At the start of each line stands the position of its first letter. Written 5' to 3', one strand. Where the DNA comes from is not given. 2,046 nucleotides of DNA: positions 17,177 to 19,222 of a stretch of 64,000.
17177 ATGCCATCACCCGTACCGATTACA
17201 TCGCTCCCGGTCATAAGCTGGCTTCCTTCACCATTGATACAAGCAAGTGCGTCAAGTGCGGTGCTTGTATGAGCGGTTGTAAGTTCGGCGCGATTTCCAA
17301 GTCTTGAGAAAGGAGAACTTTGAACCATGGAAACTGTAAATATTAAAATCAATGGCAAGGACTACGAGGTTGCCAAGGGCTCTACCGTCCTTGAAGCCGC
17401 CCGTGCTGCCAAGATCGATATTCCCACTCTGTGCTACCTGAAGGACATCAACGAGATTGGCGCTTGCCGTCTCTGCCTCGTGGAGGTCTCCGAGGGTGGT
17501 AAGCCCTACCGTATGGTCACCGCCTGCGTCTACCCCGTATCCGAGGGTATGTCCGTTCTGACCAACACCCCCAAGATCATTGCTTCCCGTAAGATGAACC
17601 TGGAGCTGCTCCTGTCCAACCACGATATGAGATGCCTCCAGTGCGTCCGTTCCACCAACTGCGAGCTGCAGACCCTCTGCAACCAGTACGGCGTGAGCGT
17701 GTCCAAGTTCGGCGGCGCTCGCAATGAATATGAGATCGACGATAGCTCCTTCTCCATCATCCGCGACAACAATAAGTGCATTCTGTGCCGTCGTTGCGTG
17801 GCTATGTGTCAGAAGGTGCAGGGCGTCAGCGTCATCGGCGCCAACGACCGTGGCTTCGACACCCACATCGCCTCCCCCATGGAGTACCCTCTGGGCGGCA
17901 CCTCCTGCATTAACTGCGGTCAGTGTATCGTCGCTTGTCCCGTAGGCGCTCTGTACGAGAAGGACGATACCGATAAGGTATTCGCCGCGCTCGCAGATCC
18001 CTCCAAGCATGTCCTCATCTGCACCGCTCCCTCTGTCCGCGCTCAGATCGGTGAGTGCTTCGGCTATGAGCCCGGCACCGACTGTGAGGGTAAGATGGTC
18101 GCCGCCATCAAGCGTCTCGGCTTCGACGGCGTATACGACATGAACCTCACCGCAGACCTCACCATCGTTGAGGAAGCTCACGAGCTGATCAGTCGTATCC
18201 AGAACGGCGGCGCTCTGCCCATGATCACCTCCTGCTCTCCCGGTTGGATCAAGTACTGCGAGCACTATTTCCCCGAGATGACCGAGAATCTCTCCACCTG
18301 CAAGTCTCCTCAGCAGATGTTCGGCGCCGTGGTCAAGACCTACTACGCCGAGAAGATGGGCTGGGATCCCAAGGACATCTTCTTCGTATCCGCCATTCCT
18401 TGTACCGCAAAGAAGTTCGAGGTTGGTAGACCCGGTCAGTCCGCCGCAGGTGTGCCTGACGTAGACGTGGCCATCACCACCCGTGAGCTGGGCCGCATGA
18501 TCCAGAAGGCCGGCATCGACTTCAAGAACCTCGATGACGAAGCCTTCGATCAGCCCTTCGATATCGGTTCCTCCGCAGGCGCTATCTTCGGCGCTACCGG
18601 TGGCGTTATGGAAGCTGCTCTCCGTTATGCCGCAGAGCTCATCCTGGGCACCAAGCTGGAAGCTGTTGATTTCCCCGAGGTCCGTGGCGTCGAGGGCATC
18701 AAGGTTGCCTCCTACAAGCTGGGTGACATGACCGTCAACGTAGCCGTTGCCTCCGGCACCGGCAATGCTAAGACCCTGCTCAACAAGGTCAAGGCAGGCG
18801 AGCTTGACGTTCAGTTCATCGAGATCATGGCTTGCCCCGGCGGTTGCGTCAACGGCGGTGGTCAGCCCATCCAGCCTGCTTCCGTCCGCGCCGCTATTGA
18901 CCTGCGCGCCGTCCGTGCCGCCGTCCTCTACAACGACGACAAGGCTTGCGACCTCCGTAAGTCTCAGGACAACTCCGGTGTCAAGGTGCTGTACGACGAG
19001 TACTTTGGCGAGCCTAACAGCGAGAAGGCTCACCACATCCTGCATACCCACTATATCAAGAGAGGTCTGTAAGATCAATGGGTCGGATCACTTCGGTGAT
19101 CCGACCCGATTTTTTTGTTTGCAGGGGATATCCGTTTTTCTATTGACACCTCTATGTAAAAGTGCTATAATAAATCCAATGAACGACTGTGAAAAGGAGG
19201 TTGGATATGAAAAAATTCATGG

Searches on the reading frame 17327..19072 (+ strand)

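Call 44: search_protein_families(library=pfam, proteins=[window:17327-19072:+], max_evalue=0.00001)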
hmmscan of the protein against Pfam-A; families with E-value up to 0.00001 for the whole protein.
window:17327-19072:+ (581 aa): 8 families
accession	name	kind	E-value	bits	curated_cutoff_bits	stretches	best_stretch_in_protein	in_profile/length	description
PF02906.19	Fe_hyd_lg_C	-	2e-94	316.3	22.1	1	227-511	1-245/245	Iron only hydrogenase large subunit, C-terminal domain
PF02256.22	Fe_hyd_SSU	-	8e-23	80.7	24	1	525-579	2-56/56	Iron hydrogenase small subunit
PF13510.11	Fer2_4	-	6.3e-20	71.5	22.8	1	2-81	2-81/82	2Fe-2S iron-sulfur cluster binding domain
PF10588.14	NADH-G_4Fe-4S_3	-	8e-15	54.5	27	1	88-125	1-38/40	NADH-ubiquinone oxidoreductase-G iron-sulfur binding region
PF00111.32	Fer2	-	1.1e-09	38.5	21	1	7-57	2-50/77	2Fe-2S iron-sulfur cluster binding domain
PF12838.12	Fer4_7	-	9.1e-08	32.9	27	1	150-208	1-52/52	4Fe-4S dicluster domain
PF22117.2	Fer4_Nqo3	-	1.6e-07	31.8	27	1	146-209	6-66/67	NADH-quinone oxidoreductase subunit 3, ferredoxin-like domain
PF13237.11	Fer4_10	-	1.6e-06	28.4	25.5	0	192-217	7-34/53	4Fe-4S dicluster domain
